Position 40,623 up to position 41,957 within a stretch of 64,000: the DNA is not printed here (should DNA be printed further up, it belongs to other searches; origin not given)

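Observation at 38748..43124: Divergent aldolase-Gfo / cupin-FGGY quartet as a candidate new downstream branch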

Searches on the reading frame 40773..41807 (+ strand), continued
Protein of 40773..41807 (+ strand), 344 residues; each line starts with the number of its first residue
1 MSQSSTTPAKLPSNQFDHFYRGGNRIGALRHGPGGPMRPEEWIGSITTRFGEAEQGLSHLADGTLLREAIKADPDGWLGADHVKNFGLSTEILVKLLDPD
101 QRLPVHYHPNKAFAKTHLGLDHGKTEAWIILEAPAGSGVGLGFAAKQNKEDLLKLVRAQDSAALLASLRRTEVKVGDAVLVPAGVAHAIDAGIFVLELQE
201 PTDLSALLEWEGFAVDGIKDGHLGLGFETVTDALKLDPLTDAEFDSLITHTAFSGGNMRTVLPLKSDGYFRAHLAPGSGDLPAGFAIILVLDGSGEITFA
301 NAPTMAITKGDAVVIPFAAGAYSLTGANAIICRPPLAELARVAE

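Call 35: search_protein_families(library=pfam, max_evalue=0.00001, proteins=[L008:1630-2670:+, L008:3467-4408:-, L008:11874-13364:+, L008:13402-15183:-, L080:6790-7821:+, L080:7805-8821:-, L080:8818-9807:-, L080:12683-13879:+, L080:13894-15375:-])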
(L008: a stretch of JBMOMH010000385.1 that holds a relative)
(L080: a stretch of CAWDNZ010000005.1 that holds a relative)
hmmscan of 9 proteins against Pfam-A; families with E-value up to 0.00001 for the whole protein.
L008:1630-2670:+ (346 aa): 2 families
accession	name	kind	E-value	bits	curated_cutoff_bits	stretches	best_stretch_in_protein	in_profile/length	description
PF03786.19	UxuA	-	2.3e-53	181.7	23.7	1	25-340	25-349/352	D-mannonate dehydratase (UxuA)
PF01261.30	AP_endonuc_2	-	4e-14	53.4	31.1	1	19-300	2-226/249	Xylose isomerase-like TIM barrel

L008:3467-4408:- (313 aa): 1 family
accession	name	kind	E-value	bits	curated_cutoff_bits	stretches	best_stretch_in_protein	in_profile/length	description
PF00753.33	Lactamase_B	-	7.1e-19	68.9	22.7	1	30-226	10-195/196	Metallo-beta-lactamase superfamily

L008:11874-13364:+ (496 aa): 3 families
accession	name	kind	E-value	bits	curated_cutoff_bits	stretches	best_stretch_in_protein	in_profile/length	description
PF00294.29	PfkB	-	3.2e-68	230.7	25.8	1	194-486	3-301/302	pfkB family carbohydrate kinase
PF08543.17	Phos_pyr_kin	-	2.3e-10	40.7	27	1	364-472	114-229/246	Phosphomethylpyrimidine kinase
PF01256.23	Carb_kinase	-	1.3e-06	28.5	27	1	370-469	117-214/242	NAD(P)H-hydrate dehydratase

L008:13402-15183:- (593 aa): 1 family
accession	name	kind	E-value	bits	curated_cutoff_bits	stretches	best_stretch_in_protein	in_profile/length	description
PF01229.23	Glyco_hydro_39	-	9.6e-79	265.8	26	1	108-554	2-455/472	Glycosyl hydrolases family 39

L080:6790-7821:+ (343 aa): 4 families
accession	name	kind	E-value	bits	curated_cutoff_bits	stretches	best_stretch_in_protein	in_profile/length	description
PF13377.12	Peripla_BP_3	-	1.8e-30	106.6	26.5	1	178-336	1-166/167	Periplasmic binding protein-like domain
PF00532.27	Peripla_BP_1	-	2.4e-22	80.2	22.2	1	68-315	3-261/281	Periplasmic binding proteins and sugar binding domain of LacI family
PF13407.12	Peripla_BP_4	-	1.8e-21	77.3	35.1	1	69-318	1-257/258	Periplasmic binding protein domain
PF00356.27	LacI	-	8.4e-16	57.9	27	1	8-52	1-45/46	Bacterial regulatory proteins, lacI family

L080:7805-8821:- (338 aa): 1 family
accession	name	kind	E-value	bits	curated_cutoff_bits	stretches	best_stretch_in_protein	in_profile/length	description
PF00294.29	PfkB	-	3.9e-32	112.2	25.8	1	13-321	8-298/302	pfkB family carbohydrate kinase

L080:8818-9807:- (329 aa): 0 families

L080:12683-13879:+ (398 aa): 1 family
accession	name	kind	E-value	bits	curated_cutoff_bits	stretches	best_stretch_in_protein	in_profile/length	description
PF00365.25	PFK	-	6.8e-65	219.6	30.9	1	18-340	1-276/277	Phosphofructokinase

L080:13894-15375:- (493 aa): 1 family
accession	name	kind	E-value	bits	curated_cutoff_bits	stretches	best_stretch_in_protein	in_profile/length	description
PF00990.26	GGDEF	-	6e-47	159.8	23.8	1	329-487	1-161/161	Diguanylate cyclase, GGDEF domain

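Call 43: search_protein_families(library=ncbifam, max_evalue=0.001, proteins=[L068:12311-13210:+, L067:16423-17367:+, L068:10927-12327:+, L077:13575-14591:+, L080:7805-8821:-, L080:8818-9807:-, L048:9064-9900:-])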
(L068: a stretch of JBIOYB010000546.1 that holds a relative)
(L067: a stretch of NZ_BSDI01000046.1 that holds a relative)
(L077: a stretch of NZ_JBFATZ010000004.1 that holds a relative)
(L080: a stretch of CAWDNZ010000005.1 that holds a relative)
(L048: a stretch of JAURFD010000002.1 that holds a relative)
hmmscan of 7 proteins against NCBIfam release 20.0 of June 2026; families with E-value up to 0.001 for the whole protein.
L068:12311-13210:+ (299 aa): 7 families
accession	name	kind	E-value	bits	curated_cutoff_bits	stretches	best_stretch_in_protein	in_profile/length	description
NF009498.0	PRK12858.1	subfamily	4.8e-49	167.1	184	2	4-207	11-213/342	tagatose 1,6-diphosphate aldolase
NF009065.0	PRK12399.1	subfamily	8.8e-25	87.4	458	2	4-167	10-166/326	tagatose 1,6-diphosphate aldolase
NF003180.0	PRK04161.1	subfamily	2.6e-22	79.4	519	2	5-164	12-164/330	tagatose 1,6-diphosphate aldolase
TIGR01232.1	lacD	equivalog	7.4e-20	71.4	432.2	2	4-129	9-132/325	tagatose-bisphosphate aldolase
NF005556.0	PRK07226.1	subfamily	3.1e-08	33.3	241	1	141-255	122-234/267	2-amino-3,7-dideoxy-D-threo-hept-6-ulosonate synthase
TIGR01949.1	ADH_synth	equivalog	2.8e-07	30.5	299.45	1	140-258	116-230/255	2-amino-3,7-dideoxy-D-threo-hept-6-ulosonate synthase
NF040816.1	Fbpase1_Arch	equivalog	0.00019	21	430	1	192-256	175-241/271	class I fructose-bisphosphate aldolase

L067:16423-17367:+ (314 aa): 8 families
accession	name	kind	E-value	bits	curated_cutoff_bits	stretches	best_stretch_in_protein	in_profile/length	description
NF009498.0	PRK12858.1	subfamily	4.8e-54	183.6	184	1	7-302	7-330/342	tagatose 1,6-diphosphate aldolase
NF003180.0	PRK04161.1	subfamily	1.2e-19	70.6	519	2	10-178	10-174/330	tagatose 1,6-diphosphate aldolase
NF009065.0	PRK12399.1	subfamily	9.5e-19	67.6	458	2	10-206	9-208/326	tagatose 1,6-diphosphate aldolase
TIGR01232.1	lacD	equivalog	6.1e-15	55.2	432.2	2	12-173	10-167/325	tagatose-bisphosphate aldolase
NF005556.0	PRK07226.1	subfamily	2.8e-10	40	241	1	6-258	4-235/267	2-amino-3,7-dideoxy-D-threo-hept-6-ulosonate synthase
NF040816.1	Fbpase1_Arch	equivalog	2e-08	34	430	1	121-258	106-241/271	class I fructose-bisphosphate aldolase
TIGR01949.1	ADH_synth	equivalog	2.1e-08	34.2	299.45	1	114-260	89-230/255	2-amino-3,7-dideoxy-D-threo-hept-6-ulosonate synthase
NF041223.1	BagB_FevI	exception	1.5e-07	30.9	500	1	122-258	105-238/257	bagremycin/ferroverdin biosynthesis DhnA-type aldolase BagB/FevI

L068:10927-12327:+ (466 aa): 9 families
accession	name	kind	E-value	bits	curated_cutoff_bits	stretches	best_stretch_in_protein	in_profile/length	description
TIGR01312.1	XylB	equivalog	1.5e-25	89.7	380.25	1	24-450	1-440/481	xylulokinase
TIGR01311.1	glycerol_kin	equivalog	2.5e-23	82.2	590.35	1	23-207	3-199/496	glycerol kinase GlpK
NF000756.0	PRK00047.1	subfamily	1.5e-15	56.5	498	1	24-208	8-204/502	glycerol kinase GlpK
TIGR01314.1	gntK_FGGY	equivalog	3.4e-15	55.6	648.55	1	23-213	2-196/505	gluconokinase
TIGR02628.1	fuculo_kin_coli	equivalog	7.2e-15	54.9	470.9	1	22-278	2-267/465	L-fuculokinase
NF008187.0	PRK10939.1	equivalog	1e-11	44.2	528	1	23-264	6-258/521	autoinducer-2 kinase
NF011601.0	PRK15027.1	equivalog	1.1e-09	37.3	912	1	23-274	2-257/484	xylulokinase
TIGR02627.1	rhamnulo_kin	equivalog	2.1e-08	33.2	527.95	1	83-273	65-254/454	rhamnulokinase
NF007925.0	PRK10640.1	equivalog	0.00011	20.8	639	1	90-273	76-260/489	rhamnulokinase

L077:13575-14591:+ (338 aa): 22 families
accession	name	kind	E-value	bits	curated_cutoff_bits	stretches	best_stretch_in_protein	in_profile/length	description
TIGR03168.1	1-PFK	subfamily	3.1e-64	216.8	216.4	1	17-324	5-301/305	hexose kinase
TIGR03828.1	pfkB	equivalog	1.2e-60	205.2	292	1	17-323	5-300/305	1-phosphofructokinase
NF007068.0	PRK09513.1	equivalog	4.9e-28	98.2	432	1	19-321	11-302/312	1-phosphofructokinase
NF041320.1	pfkB_Halo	equivalog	2e-27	96.4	400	1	16-307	5-279/302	1-phosphofructokinase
NF010033.0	PRK13508.1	equivalog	1.5e-25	90.1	469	1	18-297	7-276/309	tagatose-6-phosphate kinase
TIGR01231.1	lacC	equivalog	8.9e-25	87.6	409.55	1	17-307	6-287/310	tagatose-6-phosphate kinase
NF007632.0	PRK10294.1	equivalog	1.2e-21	77.2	353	1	22-304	13-286/310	6-phosphofructokinase II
TIGR02152.1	D_ribokin_bact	equivalog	2.6e-15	56.5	299.65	1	166-310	149-286/298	ribokinase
NF008353.0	PRK11142.1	equivalog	1.2e-11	44.7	341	1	170-317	157-296/307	ribokinase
TIGR04382.1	myo_inos_iolC_N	equivalog_domain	1e-08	34.8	300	1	222-307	206-292/309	5-dehydro-2-deoxygluconokinase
NF007321.0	PRK09813.1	equivalog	2.4e-08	33.8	247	1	222-305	172-255/261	fructoselysine 6-kinase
TIGR02198.1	rfaE_dom_I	equivalog_domain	3.3e-08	33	345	1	163-307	165-299/315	D-glycero-beta-D-manno-heptose-7-phosphate kinase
NF041633.1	trifunc_aldol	exception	3.8e-07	28.9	700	1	260-302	507-549/580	KHG/KDPG aldolase/sugar kinase fusion protein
NF041332.1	KDG_KDGal_kin_Halo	equivalog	4.1e-07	29.7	440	1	235-323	222-308/320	bifunctional 2-dehydro-3-deoxygluconokinase/2-dehydro-3-deoxygalactonokinase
NF007416.0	PRK09954.1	equivalog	6.5e-07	28.6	561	1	225-304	259-339/362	sugar kinase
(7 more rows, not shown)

L080:7805-8821:- (338 aa): 21 families
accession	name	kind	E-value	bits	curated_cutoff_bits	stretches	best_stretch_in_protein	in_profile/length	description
NF053626.1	RibKinHalex1628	equivalog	8.8e-19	68.1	330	1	18-328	13-290/293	ATP-dependent ribose-1-phosphate kinase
TIGR04382.1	myo_inos_iolC_N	equivalog_domain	1e-17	64.4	300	2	196-315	186-292/309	5-dehydro-2-deoxygluconokinase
TIGR02152.1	D_ribokin_bact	equivalog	7e-17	61.7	299.65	2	13-131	5-120/298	ribokinase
TIGR03168.1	1-PFK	subfamily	8.5e-15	54.4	216.4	1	224-328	200-298/305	hexose kinase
TIGR03828.1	pfkB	equivalog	4.6e-14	52.2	292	1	205-328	183-298/305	1-phosphofructokinase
NF041320.1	pfkB_Halo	equivalog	5.8e-12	45.6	400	1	227-327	195-292/302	1-phosphofructokinase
NF041134.1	R1P_kin_Thcocales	equivalog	2.8e-11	43.4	500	2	10-142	4-129/291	ADP-dependent ribose-1-phosphate kinase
NF007321.0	PRK09813.1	equivalog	2.5e-10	40.3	247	1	269-314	211-256/261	fructoselysine 6-kinase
NF006957.1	PRK09434.1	equivalog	1.1e-09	38.2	450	1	229-310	200-278/302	fructokinase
NF008353.0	PRK11142.1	equivalog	4.4e-09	36.3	341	1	13-319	9-293/307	ribokinase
NF007068.0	PRK09513.1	equivalog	1.5e-08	34.2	432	1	230-321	207-293/312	1-phosphofructokinase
NF040938.1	KDG_KDGal_kin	equivalog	1.3e-07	31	400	1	34-327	21-295/305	bifunctional 2-dehydro-3-deoxygluconokinase/2-dehydro-3-deoxygalactonokinase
NF041164.1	NucKinThplmales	equivalog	2.4e-07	30.3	450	1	264-316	223-275/295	nucleoside kinase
NF007416.0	PRK09954.1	equivalog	2.5e-06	26.7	561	1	61-318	109-345/362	sugar kinase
NF041633.1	trifunc_aldol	exception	7.6e-06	24.6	700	1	254-315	496-552/580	KHG/KDPG aldolase/sugar kinase fusion protein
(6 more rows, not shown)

L080:8818-9807:- (329 aa): 2 families
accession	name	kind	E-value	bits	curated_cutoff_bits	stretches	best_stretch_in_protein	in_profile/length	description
NF006081.0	PRK08227.1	equivalog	3.5e-06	26.5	297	1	239-303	224-288/291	3-hydroxy-5-phosphonooxypentane-2,4-dione thiolase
NF005556.0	PRK07226.1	subfamily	0.00012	21.6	241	1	235-301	197-264/267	2-amino-3,7-dideoxy-D-threo-hept-6-ulosonate synthase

L048:9064-9900:- (278 aa): 7 families
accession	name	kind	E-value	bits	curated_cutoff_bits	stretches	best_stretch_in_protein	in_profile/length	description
NF005556.0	PRK07226.1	subfamily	3.7e-38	131.4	241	1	4-276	7-265/267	2-amino-3,7-dideoxy-D-threo-hept-6-ulosonate synthase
TIGR01949.1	ADH_synth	equivalog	1e-32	113.8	299.45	1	5-273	5-255/255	2-amino-3,7-dideoxy-D-threo-hept-6-ulosonate synthase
NF040816.1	Fbpase1_Arch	equivalog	6.2e-30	104.5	430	1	5-273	10-268/271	class I fructose-bisphosphate aldolase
NF006081.0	PRK08227.1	equivalog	2e-29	102.8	297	1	6-275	39-286/291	3-hydroxy-5-phosphonooxypentane-2,4-dione thiolase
NF041223.1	BagB_FevI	exception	9.9e-20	70.8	500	1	5-264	11-256/257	bagremycin/ferroverdin biosynthesis DhnA-type aldolase BagB/FevI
NF005321.0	PRK06852.1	equivalog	7.9e-06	25.2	420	1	169-276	190-305/308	aldolase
NF006704.0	PRK09250.1-1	equivalog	0.00078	18.4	277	0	211-254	252-295/308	class I fructose-bisphosphate aldolase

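Call 45: search_protein_families(library=pfam, max_evalue=0.00001, proteins=[L081:8613-9815:-, L081:7691-8563:-, L081:6372-7607:-, L014:470-1579:+, L014:2638-3651:-, L014:3651-4688:-, L020:8984-9937:-, L020:11004-11891:-, L002:321-2153:+, L002:3164-4390:-])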
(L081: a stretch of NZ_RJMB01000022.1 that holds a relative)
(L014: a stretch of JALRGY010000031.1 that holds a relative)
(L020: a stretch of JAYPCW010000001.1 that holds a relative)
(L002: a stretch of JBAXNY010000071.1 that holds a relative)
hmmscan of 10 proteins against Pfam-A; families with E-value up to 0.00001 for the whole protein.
L081:8613-9815:- (400 aa): 4 families
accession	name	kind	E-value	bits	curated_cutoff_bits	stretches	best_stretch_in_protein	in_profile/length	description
PF00532.27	Peripla_BP_1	-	3.3e-21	76.4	22.2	1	123-371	2-269/281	Periplasmic binding proteins and sugar binding domain of LacI family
PF00356.27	LacI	-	3.4e-16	59.2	27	1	65-110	1-46/46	Bacterial regulatory proteins, lacI family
PF13407.12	Peripla_BP_4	-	1.5e-15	57.9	35.1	1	125-332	1-217/258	Periplasmic binding protein domain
PF13377.12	Peripla_BP_3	-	3.7e-14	53.6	26.5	1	231-385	1-164/167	Periplasmic binding protein-like domain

L081:7691-8563:- (290 aa): 1 family
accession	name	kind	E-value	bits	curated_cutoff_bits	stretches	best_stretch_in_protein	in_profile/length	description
PF01734.28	Patatin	-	2.4e-27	96.8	27.7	1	18-208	1-190/191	Patatin-like phospholipase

L081:6372-7607:- (411 aa): 2 families
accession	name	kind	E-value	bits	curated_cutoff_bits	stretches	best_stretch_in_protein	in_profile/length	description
PF02601.20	Exonuc_VII_L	-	3.8e-71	240.6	35.9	2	127-302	1-176/315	Exonuclease VII, large subunit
PF13742.12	tRNA_anti_2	-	3.6e-14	53.2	27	1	16-104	6-95/95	OB-fold nucleic acid binding domain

L014:470-1579:+ (369 aa): 0 families

L014:2638-3651:- (337 aa): 1 family
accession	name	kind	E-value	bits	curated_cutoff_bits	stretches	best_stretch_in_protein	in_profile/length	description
PF00294.29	PfkB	-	4.3e-36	125.2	25.8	1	4-320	3-298/302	pfkB family carbohydrate kinase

L014:3651-4688:- (345 aa): 0 families

L020:8984-9937:- (317 aa): 2 families
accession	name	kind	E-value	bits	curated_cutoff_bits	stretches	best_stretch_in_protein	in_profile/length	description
PF01408.29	GFO_IDH_MocA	-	6.8e-17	62.7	24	1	5-116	1-111/120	Oxidoreductase family, NAD-binding Rossmann fold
PF22725.1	GFO_IDH_MocA_C3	-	3.2e-16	59.9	27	1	141-245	12-123/124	GFO/IDH/MocA C-terminal domain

L020:11004-11891:- (295 aa): 3 families
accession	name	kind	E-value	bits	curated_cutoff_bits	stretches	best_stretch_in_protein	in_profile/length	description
PF00924.24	MS_channel_2nd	-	4.7e-18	65.5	20.2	1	125-188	2-67/68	Mechanosensitive ion channel, beta-domain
PF21088.3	MS_channel_1st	-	2e-09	37.7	23.1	1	83-123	2-42/42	Mechanosensitive ion channel, transmembrane helices 2/3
PF21082.3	MS_channel_3rd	-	2.6e-07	31.4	21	1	196-282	3-88/88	Mechanosensitive ion channel MscS, C-terminal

L002:321-2153:+ (610 aa): 2 families
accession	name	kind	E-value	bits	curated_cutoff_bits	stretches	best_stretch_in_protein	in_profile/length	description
PF00920.27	ILVD_EDD_N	-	4e-110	368.3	27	1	75-383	1-313/316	Dihydroxy-acid/6-phosphogluconate dehydratase N-terminal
PF24877.1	ILV_EDD_C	-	8.6e-62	208.4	27.7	1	396-592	1-191/191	Dihydroxy-acid/6-phosphogluconate dehydratase C-terminal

L002:3164-4390:- (408 aa): 2 families
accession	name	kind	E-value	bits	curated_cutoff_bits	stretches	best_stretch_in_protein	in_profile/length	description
PF01070.24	FMN_dh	-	2.8e-122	408.5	24.9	1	47-400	1-344/350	FMN-dependent dehydrogenase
PF03060.21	NMO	-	4e-07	30.2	28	1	271-363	132-227/331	Nitronate monooxygenase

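Call 49: find_encoding_contigs(protein=P0110, flank=10000, max_places=3)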
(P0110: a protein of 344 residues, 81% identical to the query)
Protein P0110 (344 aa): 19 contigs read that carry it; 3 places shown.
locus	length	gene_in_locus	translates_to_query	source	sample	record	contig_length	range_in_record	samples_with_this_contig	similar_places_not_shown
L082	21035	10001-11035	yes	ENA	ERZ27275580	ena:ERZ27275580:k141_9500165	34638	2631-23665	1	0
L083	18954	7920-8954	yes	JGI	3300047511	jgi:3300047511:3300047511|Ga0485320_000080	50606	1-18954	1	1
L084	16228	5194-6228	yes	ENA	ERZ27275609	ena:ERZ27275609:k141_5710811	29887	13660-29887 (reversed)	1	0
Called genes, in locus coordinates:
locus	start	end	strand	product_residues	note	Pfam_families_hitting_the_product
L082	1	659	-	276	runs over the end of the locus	PF01116:F_bP_aldolase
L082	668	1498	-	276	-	PF08220:HTH_DeoR, PF00455:DeoRC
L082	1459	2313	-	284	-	PF00528:BPD_transp_1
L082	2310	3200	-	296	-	PF00528:BPD_transp_1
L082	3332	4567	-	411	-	PF01547:SBP_bac_1, PF13416:SBP_bac_8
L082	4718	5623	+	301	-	PF01380:SIS (faint)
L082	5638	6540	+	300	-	PF00480:ROK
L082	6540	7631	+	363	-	PF01979:Amidohydro_1, PF07969:Amidohydro_3 (faint)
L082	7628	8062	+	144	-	PF07366:SnoaL, PF12680:SnoaL_2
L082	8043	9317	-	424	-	PF07992:Pyr_redox_2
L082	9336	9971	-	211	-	PF00485:PRK, PF13238:AAA_18 (weak)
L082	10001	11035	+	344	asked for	-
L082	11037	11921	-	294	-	PF00528:BPD_transp_1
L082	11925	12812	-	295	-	PF00528:BPD_transp_1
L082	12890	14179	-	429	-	PF01547:SBP_bac_1, PF13416:SBP_bac_8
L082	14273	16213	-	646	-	PF07944:Beta-AFase-like_GH127_cat, PF20736:Glyco_hydro127M, PF20737:Glyco_hydro127C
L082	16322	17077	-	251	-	PF23441:SDR (weak), PF00106:adh_short, PF08659:KR, PF13561:adh_short_C2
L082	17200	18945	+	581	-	PF02733:Dak1, PF02734:Dak2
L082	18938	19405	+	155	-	PF02502:LacAB_rpiB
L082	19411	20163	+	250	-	PF00121:TIM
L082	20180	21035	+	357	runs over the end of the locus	PF08240:ADH_N, PF16912:Glu_dehyd_C, PF00107:ADH_zinc_N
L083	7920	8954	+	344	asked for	-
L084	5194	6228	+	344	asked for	-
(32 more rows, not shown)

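Call 50: find_encoding_contigs(protein=P0065, flank=10000, max_places=2)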
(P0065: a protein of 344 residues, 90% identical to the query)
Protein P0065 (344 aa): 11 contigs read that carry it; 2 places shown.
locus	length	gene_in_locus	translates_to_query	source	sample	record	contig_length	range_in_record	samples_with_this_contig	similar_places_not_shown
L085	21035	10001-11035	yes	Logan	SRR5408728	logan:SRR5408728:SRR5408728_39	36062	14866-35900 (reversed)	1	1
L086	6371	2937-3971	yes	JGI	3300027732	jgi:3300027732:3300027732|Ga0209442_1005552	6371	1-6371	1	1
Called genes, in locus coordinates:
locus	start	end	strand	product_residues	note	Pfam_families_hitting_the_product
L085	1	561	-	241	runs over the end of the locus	?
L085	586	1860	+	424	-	PF00266:Aminotran_5, PF22580:KYNU_C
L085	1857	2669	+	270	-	PF03301:Trp_dioxygenase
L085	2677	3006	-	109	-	PF09656:PGPGW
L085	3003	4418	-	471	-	-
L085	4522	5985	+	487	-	PF00202:Aminotran_3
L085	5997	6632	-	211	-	PF00485:PRK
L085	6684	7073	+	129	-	PF05025:RbsD_FucU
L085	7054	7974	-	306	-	PF00294:PfkB, PF08543:Phos_pyr_kin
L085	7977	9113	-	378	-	PF01408:GFO_IDH_MocA, PF22725:GFO_IDH_MocA_C3 (weak)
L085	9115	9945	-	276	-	PF01791:DeoC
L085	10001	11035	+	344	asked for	-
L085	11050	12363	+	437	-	PF00370:FGGY_N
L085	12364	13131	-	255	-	PF00480:ROK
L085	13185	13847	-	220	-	PF00596:Aldolase_II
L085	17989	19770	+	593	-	PF25837:Apionate_lact_N, PF25838:Apionate_lact_M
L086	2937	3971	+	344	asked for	-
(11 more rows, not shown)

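Call 64: search_solved_structures(query=P0140, max_evalue=0.000001)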
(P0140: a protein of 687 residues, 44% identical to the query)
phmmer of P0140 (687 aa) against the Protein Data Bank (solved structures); distinct sequences matched with E-value up to 0.000001: 3.
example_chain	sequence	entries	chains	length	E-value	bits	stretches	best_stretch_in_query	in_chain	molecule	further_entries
1qwr_A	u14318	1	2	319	7.3e-13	51.2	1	423-675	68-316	Mannose-6-phosphate isomerase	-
11bl_A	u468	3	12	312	9.1e-11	44.3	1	6-248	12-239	Ribokinase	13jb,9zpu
1zx5_A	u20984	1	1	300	2.2e-09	39.7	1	432-552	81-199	mannosephosphate isomerase, putative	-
